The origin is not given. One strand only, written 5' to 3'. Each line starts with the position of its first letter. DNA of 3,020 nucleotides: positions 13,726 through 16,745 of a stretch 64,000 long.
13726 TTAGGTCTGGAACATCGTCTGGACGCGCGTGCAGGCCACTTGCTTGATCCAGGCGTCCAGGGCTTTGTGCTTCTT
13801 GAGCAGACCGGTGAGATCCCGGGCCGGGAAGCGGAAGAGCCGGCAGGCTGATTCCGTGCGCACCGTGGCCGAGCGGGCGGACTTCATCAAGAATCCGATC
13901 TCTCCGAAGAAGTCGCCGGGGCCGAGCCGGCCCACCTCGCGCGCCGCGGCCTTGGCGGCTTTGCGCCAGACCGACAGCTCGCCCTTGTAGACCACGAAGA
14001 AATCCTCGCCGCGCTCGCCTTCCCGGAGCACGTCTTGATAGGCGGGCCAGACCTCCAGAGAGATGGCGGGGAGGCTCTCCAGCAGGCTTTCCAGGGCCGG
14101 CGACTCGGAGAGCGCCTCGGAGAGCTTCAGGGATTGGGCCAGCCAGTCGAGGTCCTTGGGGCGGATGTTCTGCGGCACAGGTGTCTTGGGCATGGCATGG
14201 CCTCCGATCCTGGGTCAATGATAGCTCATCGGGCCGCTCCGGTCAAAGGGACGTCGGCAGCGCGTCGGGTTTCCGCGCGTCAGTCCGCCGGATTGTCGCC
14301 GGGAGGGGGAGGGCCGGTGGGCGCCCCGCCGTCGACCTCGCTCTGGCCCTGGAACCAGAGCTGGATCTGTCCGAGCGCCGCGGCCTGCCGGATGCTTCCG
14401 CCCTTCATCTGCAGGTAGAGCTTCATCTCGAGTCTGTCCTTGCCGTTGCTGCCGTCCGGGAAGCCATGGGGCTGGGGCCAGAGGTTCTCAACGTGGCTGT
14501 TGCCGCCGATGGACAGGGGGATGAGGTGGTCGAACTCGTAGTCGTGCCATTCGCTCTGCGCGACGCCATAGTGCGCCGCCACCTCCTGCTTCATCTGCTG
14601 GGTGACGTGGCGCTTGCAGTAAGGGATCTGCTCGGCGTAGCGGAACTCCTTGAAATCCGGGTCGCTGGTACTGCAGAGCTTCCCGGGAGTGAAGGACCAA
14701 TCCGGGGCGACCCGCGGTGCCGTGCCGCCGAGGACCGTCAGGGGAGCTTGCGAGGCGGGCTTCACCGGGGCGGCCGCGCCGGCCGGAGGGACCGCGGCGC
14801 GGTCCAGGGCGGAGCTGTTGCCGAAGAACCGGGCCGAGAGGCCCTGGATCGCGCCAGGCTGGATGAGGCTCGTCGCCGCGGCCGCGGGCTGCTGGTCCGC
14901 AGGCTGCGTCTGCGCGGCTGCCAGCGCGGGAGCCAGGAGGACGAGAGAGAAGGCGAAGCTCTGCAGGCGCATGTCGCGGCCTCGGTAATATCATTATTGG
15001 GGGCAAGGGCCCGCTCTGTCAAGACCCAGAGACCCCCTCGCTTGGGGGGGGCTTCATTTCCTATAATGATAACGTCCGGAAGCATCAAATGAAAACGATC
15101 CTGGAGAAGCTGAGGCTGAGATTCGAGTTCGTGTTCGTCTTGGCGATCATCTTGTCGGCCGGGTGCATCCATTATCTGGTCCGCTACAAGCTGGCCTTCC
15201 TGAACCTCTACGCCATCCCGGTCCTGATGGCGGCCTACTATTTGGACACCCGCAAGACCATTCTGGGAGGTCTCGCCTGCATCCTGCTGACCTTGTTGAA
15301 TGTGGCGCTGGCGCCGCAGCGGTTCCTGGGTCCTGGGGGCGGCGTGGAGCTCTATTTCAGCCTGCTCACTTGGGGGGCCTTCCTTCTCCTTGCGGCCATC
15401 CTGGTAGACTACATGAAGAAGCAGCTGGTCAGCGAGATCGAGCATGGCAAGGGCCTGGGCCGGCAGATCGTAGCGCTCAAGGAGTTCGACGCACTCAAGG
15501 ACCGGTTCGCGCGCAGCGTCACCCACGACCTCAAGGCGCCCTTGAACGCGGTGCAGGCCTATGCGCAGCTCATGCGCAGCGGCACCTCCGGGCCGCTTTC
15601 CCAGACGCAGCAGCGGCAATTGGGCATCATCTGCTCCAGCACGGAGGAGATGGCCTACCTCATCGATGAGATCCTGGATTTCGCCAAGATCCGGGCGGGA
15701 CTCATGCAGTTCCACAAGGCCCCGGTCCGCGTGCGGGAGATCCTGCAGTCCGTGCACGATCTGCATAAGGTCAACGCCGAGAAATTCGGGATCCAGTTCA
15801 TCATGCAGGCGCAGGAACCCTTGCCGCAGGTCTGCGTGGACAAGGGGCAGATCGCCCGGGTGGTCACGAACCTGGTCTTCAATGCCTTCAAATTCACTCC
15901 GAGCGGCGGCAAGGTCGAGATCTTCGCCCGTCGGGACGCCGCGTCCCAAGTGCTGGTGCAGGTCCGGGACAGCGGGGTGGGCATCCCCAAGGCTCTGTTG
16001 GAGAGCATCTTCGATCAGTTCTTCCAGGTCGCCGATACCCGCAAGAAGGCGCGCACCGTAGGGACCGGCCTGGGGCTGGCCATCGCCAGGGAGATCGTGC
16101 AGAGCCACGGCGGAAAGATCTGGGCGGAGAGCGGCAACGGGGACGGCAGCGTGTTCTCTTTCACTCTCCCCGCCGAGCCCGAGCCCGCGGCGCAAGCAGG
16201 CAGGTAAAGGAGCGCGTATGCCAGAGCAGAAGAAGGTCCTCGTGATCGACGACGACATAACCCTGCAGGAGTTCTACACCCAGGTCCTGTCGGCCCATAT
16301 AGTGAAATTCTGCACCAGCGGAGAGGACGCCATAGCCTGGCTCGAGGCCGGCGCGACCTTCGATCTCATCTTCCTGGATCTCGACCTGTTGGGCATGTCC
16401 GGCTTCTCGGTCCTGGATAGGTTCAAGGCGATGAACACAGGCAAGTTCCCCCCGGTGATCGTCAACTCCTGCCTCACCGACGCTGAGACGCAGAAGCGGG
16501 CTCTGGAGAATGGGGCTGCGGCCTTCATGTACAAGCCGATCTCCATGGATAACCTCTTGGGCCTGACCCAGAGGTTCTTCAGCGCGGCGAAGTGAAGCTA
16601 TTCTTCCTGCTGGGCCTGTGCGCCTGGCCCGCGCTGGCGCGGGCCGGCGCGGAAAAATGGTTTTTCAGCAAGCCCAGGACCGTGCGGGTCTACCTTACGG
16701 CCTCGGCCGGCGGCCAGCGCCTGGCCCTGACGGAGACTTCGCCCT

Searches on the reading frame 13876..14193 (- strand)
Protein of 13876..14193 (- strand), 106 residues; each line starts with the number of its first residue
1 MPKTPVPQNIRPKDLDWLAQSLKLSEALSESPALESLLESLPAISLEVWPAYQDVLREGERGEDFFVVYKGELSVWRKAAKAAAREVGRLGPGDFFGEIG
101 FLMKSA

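Call 82: search_protein_families(library=pfam, proteins=[window:13876-14193:-], max_evalue=0.001)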
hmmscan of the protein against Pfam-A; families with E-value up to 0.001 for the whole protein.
window:13876-14193:- (106 aa): 1 family
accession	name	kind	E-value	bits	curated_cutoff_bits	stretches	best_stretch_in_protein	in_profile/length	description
PF00027.35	cNMP_binding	-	1.4e-10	41.5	27.5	1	50-103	5-58/89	Cyclic nucleotide-binding domain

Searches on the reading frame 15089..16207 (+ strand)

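Call 8: search_protein_families(library=pfam, proteins=[window:15089-16207:+])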
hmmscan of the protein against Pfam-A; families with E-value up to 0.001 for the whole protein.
window:15089-16207:+ (372 aa): 2 families
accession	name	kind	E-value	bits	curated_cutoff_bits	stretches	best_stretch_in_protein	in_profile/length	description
PF02518.31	HATPase_c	-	3.3e-28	98.8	26.4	1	251-363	2-110/111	Histidine kinase-, DNA gyrase B-, and HSP90-like ATPase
PF00512.31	HisKA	-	1.8e-15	57.2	26.9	1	137-204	2-66/66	His Kinase A (phospho-acceptor) domain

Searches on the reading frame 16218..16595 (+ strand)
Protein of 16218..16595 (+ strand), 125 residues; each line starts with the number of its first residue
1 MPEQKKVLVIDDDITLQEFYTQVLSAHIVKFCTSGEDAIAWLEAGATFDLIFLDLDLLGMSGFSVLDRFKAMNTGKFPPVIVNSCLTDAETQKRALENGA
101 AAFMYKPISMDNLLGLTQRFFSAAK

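Call 8: search_protein_families(library=pfam, proteins=[window:16218-16595:+])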
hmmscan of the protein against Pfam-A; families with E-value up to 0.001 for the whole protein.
window:16218-16595:+ (125 aa): 1 family
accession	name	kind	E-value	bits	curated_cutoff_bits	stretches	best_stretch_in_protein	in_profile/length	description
PF00072.30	Response_reg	-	2.7e-17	63.4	30.2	1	7-114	1-107/111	Response regulator receiver domain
